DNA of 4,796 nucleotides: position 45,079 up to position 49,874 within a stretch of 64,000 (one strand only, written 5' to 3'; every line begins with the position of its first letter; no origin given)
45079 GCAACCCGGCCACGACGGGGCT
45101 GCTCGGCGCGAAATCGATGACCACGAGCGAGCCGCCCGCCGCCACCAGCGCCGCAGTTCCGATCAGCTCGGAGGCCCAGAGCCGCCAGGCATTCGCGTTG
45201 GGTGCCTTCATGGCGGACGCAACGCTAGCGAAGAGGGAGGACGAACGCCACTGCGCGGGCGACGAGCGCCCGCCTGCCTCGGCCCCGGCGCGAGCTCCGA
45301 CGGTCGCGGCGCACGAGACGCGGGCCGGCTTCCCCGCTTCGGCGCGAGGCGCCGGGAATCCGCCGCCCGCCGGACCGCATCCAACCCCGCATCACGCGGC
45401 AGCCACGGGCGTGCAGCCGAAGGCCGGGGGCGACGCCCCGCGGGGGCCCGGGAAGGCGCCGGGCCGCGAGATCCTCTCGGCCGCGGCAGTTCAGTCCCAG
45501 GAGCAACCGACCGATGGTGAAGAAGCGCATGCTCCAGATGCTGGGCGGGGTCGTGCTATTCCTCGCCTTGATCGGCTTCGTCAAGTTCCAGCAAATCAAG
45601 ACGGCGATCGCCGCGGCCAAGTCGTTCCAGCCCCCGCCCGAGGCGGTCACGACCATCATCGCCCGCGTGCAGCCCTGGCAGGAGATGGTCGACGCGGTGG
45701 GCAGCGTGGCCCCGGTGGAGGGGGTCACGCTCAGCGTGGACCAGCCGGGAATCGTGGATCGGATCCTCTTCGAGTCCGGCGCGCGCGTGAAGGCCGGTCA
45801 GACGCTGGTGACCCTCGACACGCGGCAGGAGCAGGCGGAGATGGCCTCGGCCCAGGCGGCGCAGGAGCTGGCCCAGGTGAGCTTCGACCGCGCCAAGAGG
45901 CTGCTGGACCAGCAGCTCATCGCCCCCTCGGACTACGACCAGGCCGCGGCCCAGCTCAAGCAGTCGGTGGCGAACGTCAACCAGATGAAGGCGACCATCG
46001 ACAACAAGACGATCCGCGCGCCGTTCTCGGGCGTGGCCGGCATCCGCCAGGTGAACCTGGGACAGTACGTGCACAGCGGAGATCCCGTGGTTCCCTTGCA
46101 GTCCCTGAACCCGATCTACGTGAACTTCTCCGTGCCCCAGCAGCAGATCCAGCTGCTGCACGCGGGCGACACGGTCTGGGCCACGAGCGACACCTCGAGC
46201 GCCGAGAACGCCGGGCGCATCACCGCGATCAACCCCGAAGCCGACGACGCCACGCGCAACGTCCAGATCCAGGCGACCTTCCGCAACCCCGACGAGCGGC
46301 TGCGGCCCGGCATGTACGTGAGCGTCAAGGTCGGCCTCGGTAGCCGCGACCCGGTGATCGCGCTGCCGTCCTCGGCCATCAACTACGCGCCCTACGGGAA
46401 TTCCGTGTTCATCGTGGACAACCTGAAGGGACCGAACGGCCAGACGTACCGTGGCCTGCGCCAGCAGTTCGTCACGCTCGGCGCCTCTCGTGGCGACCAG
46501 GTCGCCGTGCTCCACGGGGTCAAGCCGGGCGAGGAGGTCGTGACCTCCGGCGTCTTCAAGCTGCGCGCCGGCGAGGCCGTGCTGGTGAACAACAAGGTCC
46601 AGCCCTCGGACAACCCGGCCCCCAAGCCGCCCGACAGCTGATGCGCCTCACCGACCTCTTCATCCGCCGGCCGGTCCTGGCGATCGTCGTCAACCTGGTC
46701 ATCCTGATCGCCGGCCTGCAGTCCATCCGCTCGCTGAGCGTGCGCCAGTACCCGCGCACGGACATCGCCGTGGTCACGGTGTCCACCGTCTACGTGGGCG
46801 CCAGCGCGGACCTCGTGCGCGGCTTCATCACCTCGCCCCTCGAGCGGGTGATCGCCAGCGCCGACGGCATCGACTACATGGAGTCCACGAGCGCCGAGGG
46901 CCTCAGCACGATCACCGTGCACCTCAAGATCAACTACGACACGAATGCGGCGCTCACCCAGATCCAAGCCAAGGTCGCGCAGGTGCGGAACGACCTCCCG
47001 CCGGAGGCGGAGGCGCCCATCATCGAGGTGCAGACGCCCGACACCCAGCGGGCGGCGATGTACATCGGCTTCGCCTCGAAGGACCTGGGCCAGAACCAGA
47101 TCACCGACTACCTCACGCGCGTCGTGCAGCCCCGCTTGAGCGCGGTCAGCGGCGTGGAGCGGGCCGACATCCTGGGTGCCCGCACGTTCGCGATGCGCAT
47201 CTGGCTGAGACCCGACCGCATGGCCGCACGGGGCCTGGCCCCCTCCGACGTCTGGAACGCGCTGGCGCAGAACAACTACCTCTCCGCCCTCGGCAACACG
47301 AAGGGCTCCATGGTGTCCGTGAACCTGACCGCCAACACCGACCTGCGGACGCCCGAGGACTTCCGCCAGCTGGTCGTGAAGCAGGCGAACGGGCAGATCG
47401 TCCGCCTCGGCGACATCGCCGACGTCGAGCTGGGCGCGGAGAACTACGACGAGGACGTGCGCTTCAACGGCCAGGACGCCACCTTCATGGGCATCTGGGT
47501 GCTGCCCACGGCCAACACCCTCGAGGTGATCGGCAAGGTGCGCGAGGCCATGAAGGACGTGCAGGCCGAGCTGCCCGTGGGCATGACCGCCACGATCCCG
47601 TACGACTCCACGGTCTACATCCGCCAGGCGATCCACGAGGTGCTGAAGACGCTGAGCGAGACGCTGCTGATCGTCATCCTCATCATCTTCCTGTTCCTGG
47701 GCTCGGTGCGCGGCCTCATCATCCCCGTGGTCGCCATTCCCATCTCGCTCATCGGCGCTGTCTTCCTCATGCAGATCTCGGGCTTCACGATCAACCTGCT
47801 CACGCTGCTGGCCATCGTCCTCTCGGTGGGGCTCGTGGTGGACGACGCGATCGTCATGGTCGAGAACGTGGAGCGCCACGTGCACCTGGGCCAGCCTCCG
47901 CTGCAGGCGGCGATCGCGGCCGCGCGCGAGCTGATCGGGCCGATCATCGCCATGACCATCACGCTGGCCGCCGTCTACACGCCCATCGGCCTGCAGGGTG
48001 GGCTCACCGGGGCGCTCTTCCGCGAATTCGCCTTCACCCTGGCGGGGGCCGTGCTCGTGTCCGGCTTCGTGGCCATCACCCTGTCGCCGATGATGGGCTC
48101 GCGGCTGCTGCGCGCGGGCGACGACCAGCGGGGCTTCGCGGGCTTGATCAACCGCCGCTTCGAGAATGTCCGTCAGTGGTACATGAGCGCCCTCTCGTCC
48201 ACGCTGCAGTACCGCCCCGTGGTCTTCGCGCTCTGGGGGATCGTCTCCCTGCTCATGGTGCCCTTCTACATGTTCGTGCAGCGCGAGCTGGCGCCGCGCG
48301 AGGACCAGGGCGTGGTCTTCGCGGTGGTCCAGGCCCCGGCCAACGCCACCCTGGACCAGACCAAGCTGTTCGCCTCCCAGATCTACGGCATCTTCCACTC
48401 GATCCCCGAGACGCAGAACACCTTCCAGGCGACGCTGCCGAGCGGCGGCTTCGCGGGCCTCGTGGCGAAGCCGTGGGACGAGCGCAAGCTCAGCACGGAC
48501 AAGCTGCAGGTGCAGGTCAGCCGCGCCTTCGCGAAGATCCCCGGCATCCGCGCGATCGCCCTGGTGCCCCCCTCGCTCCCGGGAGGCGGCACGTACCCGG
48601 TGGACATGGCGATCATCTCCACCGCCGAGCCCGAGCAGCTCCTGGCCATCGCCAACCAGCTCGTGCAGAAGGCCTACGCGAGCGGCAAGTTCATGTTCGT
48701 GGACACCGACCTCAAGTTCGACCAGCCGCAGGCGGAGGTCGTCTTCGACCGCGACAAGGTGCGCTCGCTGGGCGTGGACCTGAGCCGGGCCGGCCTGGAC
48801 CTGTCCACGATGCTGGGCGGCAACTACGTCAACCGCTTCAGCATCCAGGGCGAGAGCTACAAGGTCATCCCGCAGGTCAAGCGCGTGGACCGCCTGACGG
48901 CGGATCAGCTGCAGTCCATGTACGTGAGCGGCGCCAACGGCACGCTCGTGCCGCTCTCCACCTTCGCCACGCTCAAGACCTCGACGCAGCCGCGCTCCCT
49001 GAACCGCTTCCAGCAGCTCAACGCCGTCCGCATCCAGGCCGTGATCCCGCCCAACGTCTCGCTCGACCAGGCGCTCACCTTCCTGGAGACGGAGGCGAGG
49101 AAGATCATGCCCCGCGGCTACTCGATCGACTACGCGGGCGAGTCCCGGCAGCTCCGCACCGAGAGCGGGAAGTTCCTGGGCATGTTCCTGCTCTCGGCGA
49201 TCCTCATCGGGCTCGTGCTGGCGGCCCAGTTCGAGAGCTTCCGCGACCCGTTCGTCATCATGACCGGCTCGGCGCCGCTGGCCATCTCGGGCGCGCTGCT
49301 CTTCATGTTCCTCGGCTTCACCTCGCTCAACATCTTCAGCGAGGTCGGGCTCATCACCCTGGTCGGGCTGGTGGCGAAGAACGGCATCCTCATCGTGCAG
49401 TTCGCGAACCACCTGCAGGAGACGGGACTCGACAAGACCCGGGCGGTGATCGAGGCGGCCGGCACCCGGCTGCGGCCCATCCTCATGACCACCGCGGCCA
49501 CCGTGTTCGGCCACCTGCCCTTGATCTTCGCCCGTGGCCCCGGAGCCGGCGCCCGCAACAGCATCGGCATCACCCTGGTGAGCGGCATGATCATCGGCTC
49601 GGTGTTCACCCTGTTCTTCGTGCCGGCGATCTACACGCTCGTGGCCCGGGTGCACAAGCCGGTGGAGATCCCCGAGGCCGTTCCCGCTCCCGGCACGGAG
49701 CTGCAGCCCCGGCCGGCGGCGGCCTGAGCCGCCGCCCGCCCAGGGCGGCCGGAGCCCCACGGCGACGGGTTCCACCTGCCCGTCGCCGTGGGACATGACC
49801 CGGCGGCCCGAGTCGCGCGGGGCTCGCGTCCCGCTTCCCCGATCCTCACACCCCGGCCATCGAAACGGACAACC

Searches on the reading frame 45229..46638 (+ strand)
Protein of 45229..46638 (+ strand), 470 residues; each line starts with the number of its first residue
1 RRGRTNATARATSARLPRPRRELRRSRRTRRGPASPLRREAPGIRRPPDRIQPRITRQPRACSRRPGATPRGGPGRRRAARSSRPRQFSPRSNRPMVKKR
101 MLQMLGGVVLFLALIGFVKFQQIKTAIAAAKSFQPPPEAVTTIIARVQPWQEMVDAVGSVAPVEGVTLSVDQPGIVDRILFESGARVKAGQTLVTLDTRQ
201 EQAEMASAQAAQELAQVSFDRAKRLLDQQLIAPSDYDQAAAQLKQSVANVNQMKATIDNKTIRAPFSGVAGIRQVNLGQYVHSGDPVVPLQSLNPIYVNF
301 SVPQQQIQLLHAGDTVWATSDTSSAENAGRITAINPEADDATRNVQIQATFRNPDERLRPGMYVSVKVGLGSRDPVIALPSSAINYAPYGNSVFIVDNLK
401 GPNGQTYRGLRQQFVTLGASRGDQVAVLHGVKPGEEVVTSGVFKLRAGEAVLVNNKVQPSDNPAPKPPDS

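Call 15: search_protein_families(library=pfam, proteins=[window:45229-46638:+], max_evalue=0.001)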
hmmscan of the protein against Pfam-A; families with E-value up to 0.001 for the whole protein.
window:45229-46638:+ (470 aa): 4 families
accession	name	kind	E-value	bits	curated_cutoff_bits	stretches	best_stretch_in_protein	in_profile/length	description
PF16576.10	HlyD_D23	-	9.1e-27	94.2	30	1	151-364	3-214/214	Barrel-sandwich domain of CusB or HlyD membrane-fusion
PF13437.12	HlyD_3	-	6.4e-15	56.2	22.2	1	261-361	1-106/106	HlyD family secretion protein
PF00364.28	Biotin_lipoyl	-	3.4e-05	24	22.1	0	167-196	44-73/73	Biotin-requiring enzyme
PF13533.13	Biotin_lipoyl_2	-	0.00019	21.6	29.8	0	166-197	1-32/32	Biotin-lipoyl like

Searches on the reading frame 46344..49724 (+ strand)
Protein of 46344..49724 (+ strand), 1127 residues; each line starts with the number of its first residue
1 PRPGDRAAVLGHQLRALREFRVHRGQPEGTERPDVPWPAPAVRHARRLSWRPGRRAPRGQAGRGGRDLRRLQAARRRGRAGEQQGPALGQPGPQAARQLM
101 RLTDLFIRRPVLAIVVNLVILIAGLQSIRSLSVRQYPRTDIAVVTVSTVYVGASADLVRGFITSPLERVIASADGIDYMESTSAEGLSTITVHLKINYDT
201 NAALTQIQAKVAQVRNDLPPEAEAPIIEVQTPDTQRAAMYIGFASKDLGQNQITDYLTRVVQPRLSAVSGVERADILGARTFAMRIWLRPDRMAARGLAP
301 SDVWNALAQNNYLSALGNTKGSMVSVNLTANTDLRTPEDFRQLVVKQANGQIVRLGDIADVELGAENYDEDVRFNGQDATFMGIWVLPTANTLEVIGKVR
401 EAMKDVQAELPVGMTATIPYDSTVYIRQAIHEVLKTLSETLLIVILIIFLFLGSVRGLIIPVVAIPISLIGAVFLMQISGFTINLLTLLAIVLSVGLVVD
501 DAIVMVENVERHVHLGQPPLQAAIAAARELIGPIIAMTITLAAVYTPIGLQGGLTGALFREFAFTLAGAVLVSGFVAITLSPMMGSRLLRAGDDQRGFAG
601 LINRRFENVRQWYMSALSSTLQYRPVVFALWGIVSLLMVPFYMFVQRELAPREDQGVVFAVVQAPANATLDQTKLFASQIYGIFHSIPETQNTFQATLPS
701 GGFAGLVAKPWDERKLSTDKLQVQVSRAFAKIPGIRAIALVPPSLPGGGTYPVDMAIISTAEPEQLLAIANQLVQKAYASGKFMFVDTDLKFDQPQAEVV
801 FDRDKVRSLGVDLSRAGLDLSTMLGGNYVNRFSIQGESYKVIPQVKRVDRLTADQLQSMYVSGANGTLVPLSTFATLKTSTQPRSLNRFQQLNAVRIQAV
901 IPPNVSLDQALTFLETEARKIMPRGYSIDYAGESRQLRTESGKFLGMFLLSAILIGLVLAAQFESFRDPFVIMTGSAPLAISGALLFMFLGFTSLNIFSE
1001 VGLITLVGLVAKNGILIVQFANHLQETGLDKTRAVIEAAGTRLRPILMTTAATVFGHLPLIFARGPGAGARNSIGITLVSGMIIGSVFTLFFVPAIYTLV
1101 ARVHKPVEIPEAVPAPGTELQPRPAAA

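Call 15: search_protein_families(library=pfam, proteins=[window:46344-49724:+], max_evalue=0.001)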
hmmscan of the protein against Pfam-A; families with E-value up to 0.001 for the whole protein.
window:46344-49724:+ (1127 aa): 1 family
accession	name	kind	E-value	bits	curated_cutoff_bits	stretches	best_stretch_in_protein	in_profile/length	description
PF00873.25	ACR_tran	-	6.8e-258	858.8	28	1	103-1100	2-1020/1021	AcrB/AcrD/AcrF family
